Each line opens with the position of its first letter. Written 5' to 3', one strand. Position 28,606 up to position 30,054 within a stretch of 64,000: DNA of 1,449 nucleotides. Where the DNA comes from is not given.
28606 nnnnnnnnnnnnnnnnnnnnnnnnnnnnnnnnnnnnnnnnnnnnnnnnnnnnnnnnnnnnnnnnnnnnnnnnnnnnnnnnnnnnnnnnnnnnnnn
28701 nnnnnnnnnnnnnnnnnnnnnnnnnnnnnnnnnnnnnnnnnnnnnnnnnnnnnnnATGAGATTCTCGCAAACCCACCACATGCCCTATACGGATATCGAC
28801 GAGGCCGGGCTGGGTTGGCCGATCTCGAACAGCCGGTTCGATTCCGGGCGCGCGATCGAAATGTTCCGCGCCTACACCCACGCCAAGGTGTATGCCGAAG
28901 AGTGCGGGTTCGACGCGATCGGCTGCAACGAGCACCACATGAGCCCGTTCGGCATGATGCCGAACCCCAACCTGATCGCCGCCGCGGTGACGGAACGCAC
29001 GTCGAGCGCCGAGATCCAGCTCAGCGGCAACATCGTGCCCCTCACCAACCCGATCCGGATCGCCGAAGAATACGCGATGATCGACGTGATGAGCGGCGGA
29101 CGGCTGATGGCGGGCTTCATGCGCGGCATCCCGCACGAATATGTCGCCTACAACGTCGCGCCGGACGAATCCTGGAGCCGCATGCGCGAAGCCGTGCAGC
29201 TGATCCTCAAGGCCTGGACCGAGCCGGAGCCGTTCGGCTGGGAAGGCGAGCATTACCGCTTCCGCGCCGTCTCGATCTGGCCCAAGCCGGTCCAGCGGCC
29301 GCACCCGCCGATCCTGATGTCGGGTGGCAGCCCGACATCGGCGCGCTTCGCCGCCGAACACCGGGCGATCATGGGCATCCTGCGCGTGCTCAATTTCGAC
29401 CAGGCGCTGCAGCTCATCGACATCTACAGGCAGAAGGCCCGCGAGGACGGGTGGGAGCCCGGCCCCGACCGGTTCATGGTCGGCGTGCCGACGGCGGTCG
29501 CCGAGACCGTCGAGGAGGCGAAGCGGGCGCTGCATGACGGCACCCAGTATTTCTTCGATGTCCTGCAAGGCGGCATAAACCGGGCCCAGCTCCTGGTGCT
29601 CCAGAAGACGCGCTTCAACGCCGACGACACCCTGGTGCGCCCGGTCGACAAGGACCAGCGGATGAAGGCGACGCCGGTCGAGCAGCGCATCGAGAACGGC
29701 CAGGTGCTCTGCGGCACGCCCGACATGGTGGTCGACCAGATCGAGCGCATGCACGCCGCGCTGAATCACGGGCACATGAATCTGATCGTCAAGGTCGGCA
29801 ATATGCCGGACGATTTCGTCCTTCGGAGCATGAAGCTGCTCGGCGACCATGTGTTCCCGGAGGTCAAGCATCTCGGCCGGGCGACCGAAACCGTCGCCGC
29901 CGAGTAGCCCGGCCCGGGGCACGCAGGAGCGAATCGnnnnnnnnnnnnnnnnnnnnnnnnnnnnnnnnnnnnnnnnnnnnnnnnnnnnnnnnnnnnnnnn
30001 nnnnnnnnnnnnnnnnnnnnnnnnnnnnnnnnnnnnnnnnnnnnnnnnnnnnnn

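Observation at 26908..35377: LysR-headed plus-strand cluster: hydrolase, LLM monooxygenase, ferredoxin, HAAO-like cupin, sulfonate/nitrate-type ABC importer, GNSGG hydrolase, DUF1989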

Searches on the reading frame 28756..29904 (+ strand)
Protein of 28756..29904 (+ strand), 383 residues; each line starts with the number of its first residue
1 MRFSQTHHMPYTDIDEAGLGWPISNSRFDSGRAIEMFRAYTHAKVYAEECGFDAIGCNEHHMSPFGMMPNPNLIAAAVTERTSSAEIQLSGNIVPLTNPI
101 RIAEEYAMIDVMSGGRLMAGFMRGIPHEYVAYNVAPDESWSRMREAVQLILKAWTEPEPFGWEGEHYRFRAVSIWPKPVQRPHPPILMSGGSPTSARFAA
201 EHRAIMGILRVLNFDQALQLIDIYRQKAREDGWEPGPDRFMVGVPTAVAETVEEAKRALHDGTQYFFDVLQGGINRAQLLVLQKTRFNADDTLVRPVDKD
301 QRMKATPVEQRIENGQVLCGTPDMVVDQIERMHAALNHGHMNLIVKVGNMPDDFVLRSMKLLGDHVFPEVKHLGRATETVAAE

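Call 8: search_protein_families(library=pfam, proteins=[window:28756-29904:+], max_evalue=0.01)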
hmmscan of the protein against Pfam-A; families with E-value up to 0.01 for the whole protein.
window:28756-29904:+ (383 aa): 1 family
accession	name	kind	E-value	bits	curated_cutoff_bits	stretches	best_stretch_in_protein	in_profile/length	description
PF00296.26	Bac_luciferase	-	7.5e-50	170.5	27.9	1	45-335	30-310/314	Luciferase-like monooxygenase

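Call 9: search_protein_families(library=ncbifam, proteins=[window:28756-29904:+], max_evalue=0.01)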
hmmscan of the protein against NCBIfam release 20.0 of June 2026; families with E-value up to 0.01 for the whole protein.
window:28756-29904:+ (383 aa): 23 families
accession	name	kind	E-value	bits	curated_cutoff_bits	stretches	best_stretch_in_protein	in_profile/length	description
TIGR03858.1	LLM_2I7G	subfamily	7e-30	104.1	462.25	1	35-371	23-337/337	Atu2307/SP_0267 family LLM class monooxygenase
TIGR04020.1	seco_metab_LLM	subfamily_domain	4.9e-29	101.5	244.45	1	35-348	16-324/341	MupA/Atu3671 family FMN-dependent luciferase-like monooxygenase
TIGR03619.1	F420_Rv2161c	subfamily_domain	3.1e-28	99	166.9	1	46-255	6-232/247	TIGR03619 family F420-dependent LLM class oxidoreductase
NF052254.1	luciferase_Alph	exception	6.5e-22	78.2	600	1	44-270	28-253/354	luciferase subunit alpha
TIGR04036.1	LLM_CE1758_fam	subfamily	2.5e-20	72.6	479.1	1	37-249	27-240/355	CE1758 family FMN-dependent luciferase-like monooxygenase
TIGR03558.1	oxido_grp_1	subfamily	6e-20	71.7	166.95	1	41-362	23-322/325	MsnO8 family LLM class oxidoreductase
TIGR04027.1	LLM_KPN_01858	hypoth_equivalog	1.3e-19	70.3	412.9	1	29-156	11-140/326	putative FMN-dependent luciferase-like monooxygenase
TIGR03560.1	F420_Rv1855c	subfamily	5.6e-18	65.6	231.4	1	37-206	12-191/227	TIGR03560 family F420-dependent LLM class oxidoreductase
TIGR03571.1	lucif_BA3436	subfamily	2.8e-15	56.3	303.9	1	40-270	33-267/304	TIGR03571 family LLM class oxidoreductase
TIGR03621.1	F420_MSMEG_2516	subfamily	1.4e-14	53.9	213.15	1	46-215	22-182/295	TIGR03621 family F420-dependent LLM class oxidoreductase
TIGR04021.1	LLM_DMSO2_sfnG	equivalog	1.1e-13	51.3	382.95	1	45-261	35-251/350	dimethylsulfone monooxygenase SfnG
NF052255.1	luciferase_Beta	exception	3.6e-10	39.4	500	1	43-201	29-187/325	luciferase subunit beta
TIGR03617.1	F420_MSMEG_2256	subfamily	5.1e-10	38.8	278.15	1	47-202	4-158/318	TIGR03617 family F420-dependent LLM class oxidoreductase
TIGR03554.1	F420_G6P_DH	equivalog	8.3e-10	38.2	420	1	42-200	20-184/331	glucose-6-phosphate dehydrogenase (coenzyme-F420)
TIGR03860.1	FMN_nitrolo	subfamily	2.5e-09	36.4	279.7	1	161-347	187-388/422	NtaA/DmoA family FMN-dependent monooxygenase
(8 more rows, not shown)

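Call 16: search_solved_structures(query=window:28756-29904:+, max_evalue=0.001)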
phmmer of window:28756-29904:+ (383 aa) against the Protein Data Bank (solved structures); distinct sequences matched with E-value up to 0.001: 19.
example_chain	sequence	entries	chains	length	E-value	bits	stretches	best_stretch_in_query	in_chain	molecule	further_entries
7bip_A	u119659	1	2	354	1.6e-32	116.1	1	44-369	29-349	Luciferase-like monooxygenase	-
8cbb_A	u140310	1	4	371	7.4e-24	87.6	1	32-371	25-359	Alkanal monooxygenase alpha chain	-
2i7g_A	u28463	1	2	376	6.1e-22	81.3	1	45-257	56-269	Monooxygenase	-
6ket_A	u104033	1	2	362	2.9e-20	75.8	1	43-334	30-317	PuwE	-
1brl_A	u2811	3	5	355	3.1e-19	72.4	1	45-250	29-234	BACTERIAL LUCIFERASE | Alkanal monooxygenase alpha chain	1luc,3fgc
8k74_A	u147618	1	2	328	6.3e-12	48.3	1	28-155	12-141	Alkanal monooxygenase alpha chain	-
1brl_B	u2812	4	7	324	7.2e-09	38.3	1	25-214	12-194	BACTERIAL LUCIFERASE | BETA2 LUCIFERASE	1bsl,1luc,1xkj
3fgc_B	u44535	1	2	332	7.6e-09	38.2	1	25-214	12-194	Alkanal monooxygenase beta chain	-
5lxe_A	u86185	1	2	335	1.1e-08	37.6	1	42-201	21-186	F420-dependent glucose-6-phosphate dehydrogenase 1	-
4us5_D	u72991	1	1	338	9.8e-08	34.5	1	46-363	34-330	LUCIFERASE-LIKE MONOOXYGENASE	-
4uwm_A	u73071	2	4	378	2.4e-07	33.3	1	41-369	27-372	3,6-DIKETOCAMPHANE 1,6 MONOOXYGENASE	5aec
4us5_A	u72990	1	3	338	2.9e-07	33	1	46-363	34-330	LUCIFERASE-LIKE MONOOXYGENASE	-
8t0u_A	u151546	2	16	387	8.2e-07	31.5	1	82-201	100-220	FMNH(2)-dependent dimethylsulfone monooxygenase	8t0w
6fri_A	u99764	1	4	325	2.2e-06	30.1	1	42-179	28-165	Alkanal monooxygenase beta chain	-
7e36_B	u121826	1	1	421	4.7e-06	29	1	95-293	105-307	FMN-dependent oxidoreductase (Nitrilotriacetate monooxygenase family)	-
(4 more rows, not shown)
